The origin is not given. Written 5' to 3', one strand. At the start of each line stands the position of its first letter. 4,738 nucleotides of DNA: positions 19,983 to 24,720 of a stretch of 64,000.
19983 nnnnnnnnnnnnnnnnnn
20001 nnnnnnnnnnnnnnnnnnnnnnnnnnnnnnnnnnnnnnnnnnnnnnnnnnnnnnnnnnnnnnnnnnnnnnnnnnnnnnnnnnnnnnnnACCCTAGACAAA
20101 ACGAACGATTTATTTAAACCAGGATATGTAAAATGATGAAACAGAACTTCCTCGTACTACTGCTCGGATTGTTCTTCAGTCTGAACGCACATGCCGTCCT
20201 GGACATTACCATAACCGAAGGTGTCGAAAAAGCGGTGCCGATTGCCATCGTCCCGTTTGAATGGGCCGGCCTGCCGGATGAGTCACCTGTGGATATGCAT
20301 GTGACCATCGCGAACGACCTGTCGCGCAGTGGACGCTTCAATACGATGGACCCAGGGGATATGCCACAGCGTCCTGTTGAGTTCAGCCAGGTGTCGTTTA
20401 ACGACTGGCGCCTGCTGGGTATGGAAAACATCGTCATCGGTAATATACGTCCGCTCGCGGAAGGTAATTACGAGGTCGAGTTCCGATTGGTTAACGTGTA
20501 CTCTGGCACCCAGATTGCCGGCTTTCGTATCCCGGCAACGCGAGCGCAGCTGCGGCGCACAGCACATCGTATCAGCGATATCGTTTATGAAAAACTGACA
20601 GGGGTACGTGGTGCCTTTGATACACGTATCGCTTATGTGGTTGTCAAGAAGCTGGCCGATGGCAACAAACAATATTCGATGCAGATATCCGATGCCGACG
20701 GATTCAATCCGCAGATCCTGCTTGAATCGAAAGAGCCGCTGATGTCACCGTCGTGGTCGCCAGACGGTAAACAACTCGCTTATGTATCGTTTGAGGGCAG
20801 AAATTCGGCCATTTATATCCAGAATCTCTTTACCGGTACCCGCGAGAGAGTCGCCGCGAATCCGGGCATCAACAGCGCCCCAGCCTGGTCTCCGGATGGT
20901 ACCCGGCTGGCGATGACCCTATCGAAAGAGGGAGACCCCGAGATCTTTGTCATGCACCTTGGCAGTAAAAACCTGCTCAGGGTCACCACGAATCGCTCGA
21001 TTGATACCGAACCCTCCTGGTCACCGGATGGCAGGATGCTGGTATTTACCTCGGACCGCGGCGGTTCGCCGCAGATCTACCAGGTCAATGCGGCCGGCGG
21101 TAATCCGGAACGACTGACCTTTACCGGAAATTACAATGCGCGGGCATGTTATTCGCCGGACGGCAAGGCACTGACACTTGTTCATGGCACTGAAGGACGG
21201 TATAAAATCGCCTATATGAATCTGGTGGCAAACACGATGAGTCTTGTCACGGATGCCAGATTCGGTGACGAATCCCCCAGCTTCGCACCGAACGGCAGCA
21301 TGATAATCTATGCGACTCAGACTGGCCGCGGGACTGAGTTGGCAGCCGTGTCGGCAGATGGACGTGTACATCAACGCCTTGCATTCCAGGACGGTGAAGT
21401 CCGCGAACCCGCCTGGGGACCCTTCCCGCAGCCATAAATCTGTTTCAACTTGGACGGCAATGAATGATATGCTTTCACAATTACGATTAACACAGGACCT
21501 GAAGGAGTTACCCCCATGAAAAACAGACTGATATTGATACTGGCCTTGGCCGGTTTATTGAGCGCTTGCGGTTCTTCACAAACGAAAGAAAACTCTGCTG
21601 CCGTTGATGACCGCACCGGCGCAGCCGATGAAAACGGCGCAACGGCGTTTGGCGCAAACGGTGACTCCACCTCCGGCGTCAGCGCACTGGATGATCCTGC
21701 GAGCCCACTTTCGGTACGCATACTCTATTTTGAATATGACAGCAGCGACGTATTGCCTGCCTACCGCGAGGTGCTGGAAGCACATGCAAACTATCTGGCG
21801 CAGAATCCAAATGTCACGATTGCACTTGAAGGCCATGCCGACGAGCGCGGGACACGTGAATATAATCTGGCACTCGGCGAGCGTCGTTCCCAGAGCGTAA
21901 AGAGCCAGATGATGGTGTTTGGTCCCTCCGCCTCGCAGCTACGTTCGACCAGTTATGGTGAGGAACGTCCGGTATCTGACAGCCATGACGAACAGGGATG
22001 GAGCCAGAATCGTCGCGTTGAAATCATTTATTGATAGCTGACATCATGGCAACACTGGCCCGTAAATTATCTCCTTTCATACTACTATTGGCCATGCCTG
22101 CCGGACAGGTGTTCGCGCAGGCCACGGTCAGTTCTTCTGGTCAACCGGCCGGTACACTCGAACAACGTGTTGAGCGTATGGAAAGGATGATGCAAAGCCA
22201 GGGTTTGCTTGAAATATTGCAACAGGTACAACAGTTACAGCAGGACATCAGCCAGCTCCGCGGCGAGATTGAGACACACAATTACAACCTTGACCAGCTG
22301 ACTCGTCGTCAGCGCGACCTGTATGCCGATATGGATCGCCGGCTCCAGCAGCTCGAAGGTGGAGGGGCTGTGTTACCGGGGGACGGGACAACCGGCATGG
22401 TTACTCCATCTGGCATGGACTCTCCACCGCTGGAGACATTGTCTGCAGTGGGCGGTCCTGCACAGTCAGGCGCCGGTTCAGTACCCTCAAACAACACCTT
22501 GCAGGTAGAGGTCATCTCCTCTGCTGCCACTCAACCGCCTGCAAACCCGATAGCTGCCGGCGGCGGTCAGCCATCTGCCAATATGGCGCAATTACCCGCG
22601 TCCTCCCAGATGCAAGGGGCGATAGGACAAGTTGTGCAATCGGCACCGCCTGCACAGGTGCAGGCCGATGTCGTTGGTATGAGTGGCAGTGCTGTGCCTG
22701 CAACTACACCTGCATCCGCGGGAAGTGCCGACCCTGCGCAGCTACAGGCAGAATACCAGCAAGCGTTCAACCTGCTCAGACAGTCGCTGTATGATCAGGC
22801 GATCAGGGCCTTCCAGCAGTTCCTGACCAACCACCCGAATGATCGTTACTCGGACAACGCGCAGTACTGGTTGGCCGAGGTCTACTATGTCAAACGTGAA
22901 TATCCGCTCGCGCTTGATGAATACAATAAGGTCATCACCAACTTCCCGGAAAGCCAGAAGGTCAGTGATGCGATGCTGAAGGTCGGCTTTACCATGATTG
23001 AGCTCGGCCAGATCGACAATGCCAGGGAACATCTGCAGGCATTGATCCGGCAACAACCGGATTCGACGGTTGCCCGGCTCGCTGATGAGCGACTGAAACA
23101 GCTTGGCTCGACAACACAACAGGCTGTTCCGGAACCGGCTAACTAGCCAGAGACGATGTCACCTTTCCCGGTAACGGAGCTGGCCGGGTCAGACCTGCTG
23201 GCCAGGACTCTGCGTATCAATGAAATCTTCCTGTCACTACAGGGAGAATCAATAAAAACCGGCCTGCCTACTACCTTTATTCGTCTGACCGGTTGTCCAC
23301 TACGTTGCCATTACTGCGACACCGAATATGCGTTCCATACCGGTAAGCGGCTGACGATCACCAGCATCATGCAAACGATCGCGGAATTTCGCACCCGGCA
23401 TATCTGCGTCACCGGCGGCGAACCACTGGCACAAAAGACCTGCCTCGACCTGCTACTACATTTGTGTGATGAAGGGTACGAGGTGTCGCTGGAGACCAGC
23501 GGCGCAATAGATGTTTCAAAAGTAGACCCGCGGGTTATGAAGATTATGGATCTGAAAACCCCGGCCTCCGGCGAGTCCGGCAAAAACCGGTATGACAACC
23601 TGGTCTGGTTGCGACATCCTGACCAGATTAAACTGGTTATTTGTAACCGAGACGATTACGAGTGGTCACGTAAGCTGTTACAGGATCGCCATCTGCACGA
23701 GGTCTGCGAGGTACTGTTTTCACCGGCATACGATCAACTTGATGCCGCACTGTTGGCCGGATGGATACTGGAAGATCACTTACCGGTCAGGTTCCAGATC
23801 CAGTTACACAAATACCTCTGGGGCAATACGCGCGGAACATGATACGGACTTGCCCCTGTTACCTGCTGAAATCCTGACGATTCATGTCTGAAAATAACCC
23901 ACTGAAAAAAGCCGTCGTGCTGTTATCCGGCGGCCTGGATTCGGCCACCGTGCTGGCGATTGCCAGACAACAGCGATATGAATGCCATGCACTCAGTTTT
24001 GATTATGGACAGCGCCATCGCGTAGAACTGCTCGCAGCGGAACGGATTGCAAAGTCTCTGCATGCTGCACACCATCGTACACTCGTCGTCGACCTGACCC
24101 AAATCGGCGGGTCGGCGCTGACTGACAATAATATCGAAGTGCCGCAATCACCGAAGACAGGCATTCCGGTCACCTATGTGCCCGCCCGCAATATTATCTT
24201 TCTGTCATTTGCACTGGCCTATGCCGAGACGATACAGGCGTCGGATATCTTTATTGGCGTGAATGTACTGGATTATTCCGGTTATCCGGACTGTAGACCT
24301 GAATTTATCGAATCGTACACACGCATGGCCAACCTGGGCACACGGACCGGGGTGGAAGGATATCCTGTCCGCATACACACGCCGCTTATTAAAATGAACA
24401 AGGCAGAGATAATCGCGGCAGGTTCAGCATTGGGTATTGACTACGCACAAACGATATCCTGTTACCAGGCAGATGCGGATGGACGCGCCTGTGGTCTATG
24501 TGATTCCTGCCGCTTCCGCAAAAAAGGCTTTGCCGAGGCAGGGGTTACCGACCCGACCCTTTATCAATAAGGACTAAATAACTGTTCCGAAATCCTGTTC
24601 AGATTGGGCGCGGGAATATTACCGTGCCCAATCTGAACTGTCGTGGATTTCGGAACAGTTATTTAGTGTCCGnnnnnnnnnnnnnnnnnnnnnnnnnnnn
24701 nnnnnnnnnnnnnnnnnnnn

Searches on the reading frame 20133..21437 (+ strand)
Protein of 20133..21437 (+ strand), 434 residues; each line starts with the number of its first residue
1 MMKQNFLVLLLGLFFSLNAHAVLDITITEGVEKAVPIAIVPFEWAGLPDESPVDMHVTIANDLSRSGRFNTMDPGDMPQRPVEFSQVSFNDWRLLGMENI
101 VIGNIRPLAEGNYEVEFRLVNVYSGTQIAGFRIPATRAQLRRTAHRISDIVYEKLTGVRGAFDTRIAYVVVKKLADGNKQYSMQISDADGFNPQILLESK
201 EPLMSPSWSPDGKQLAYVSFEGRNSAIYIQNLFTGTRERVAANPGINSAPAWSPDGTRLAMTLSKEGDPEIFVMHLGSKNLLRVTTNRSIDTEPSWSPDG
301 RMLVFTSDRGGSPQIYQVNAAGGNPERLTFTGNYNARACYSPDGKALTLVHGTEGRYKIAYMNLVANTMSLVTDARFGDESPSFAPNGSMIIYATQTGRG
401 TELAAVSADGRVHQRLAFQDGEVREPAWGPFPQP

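Call 28: search_protein_families(library=ncbifam, proteins=[window:20133-21437:+], max_evalue=1e-10)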
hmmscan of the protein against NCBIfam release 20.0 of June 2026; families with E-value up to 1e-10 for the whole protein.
window:20133-21437:+ (434 aa): 5 families
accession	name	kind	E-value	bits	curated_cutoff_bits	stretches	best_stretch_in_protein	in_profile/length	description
TIGR02800.1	propeller_TolB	equivalog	4e-156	520.2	343.15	1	14-429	2-418/418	Tol-Pal system beta propeller repeat protein TolB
NF002183.0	PRK01029.1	equivalog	2.9e-37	128.7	405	1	127-433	110-427/429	Tol-Pal system protein TolB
NF003124.0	PRK04043.1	equivalog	5e-22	78.3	428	1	25-403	21-394/419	Tol-Pal system protein TolB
NF033523.0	lasso_peptidase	equivalog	1.4e-16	60.4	400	0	289-352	88-151/638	Atxe2 family lasso peptide isopeptidase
NF053518.1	DipepPtdsDpp5Prph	equivalog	2.8e-15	55.9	900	0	268-369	41-144/655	dipeptidyl-peptidase Dpp5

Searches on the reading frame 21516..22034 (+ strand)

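Call 28: search_protein_families(library=ncbifam, proteins=[window:21516-22034:+], max_evalue=1e-10)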
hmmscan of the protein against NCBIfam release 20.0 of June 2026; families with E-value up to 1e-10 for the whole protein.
window:21516-22034:+ (172 aa): 15 families
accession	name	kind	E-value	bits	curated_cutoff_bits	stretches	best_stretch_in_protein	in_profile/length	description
TIGR02802.1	Pal_lipo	equivalog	1.7e-39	134.1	125.35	1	70-172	2-104/104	peptidoglycan-associated lipoprotein Pal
NF008067.1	PRK10802.1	equivalog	1.2e-34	119.6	261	1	7-172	10-171/171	peptidoglycan-associated lipoprotein Pal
NF053611.1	YiaD_Gzip_OmpA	equivalog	5.1e-26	91.6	175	1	71-171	105-205/206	YiaD family glycine zipper/OmpA-like lipoprotein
NF053612.1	anchor_PA1041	equivalog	1.1e-20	74.6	250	1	70-170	133-233/236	PA1041 family peptidoglycan-binding anchor lipoprotein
NF053613.1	OMP_toxin_LptF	equivalog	1.6e-19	70.5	400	1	71-170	144-243/256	lipotoxin F family OmpA-related lipoprotein LptF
TIGR03789.1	pdsO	hypoth_equivalog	1e-18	67.9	152.2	1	71-170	142-241/243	sortase-associated OmpA-like protein PdsO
NF053585.1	OMP_LP_YfiB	equivalog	3.4e-18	66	128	1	66-171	55-159/163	outer membrane lipoprotein YfiB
NF033763.1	exchanger_TraB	exception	2.5e-17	62.1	700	1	12-170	340-495/522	outer membrane exchange protein TraB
NF045787.1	OmpABordt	equivalog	1.1e-16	61.1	200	1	71-170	88-187/194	outer membrane protein OmpA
NF052230.1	T9SS_PorE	exception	3.5e-16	58.6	600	1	63-152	510-599/648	PorE family type IX secretion system protein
NF053607.1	CHU_0125_OmpA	equivalog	1.5e-14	53.4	620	1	67-169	530-633/639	CHU_0125 family OmpA-like outer membrane integrity protein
NF007804.1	PRK10510.1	equivalog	3.7e-14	52.6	307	1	72-171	116-215/219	OmpA family lipoprotein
NF045788.1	Omp38Acinit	equivalog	6e-13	48.6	500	1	70-168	243-342/354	outer membrane protein Omp38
TIGR03350.1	type_VI_ompA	equivalog_domain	1.5e-12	47.6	139.8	1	72-170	34-135/137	type VI secretion system protein TssL, long form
NF047620.1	FlgprotMotYVib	equivalog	1.6e-11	44.4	400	1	65-170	158-264/271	flagellar protein MotY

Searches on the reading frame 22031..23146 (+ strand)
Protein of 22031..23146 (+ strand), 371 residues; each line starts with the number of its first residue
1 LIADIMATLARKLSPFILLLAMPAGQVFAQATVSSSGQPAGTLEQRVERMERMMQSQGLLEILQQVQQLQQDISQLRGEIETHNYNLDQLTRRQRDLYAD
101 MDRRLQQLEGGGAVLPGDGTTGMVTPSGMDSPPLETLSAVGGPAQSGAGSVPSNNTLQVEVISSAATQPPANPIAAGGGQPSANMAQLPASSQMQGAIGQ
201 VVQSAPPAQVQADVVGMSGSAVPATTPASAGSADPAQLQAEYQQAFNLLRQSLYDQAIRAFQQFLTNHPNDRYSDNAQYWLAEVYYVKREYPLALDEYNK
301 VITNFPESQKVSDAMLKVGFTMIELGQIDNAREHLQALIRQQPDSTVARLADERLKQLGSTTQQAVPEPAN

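Call 28: search_protein_families(library=ncbifam, proteins=[window:22031-23146:+], max_evalue=1e-10)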
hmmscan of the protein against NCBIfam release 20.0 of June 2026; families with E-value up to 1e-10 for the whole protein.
window:22031-23146:+ (371 aa): 3 families
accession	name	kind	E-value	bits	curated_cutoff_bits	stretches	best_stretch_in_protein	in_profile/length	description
NF008068.0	PRK10803.1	equivalog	1.8e-39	136.3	383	2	206-357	110-262/263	cell division protein CpoB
TIGR02795.1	tol_pal_ybgF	equivalog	1.4e-33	116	90.1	1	239-355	3-119/119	tol-pal system protein YbgF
TIGR03302.1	OM_YfiO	subfamily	1.8e-13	50.5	81.4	1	237-358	31-161/239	outer membrane protein assembly factor BamD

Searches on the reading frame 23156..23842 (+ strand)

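Call 55: search_protein_families(library=pfam, proteins=[window:23156-23842:+], max_evalue=1e-8)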
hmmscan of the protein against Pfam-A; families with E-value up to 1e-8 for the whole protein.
window:23156-23842:+ (228 aa): 1 family
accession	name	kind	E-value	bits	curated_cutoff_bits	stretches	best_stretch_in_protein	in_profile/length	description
PF04055.27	Radical_SAM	-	1.2e-12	48.8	29.5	1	44-118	4-88/166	Radical SAM superfamily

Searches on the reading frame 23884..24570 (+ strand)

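Call 55: search_protein_families(library=pfam, proteins=[window:23884-24570:+], max_evalue=1e-8)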
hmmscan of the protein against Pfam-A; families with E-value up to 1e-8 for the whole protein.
window:23884-24570:+ (228 aa): 2 families
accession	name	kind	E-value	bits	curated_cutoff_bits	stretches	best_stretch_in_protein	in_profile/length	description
PF06508.19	QueC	-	1.6e-79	266.7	22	1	9-219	1-209/210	Queuosine biosynthesis protein QueC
PF00733.27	Asn_synthase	-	6.2e-10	39.7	21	1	11-68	21-79/354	Asparagine synthase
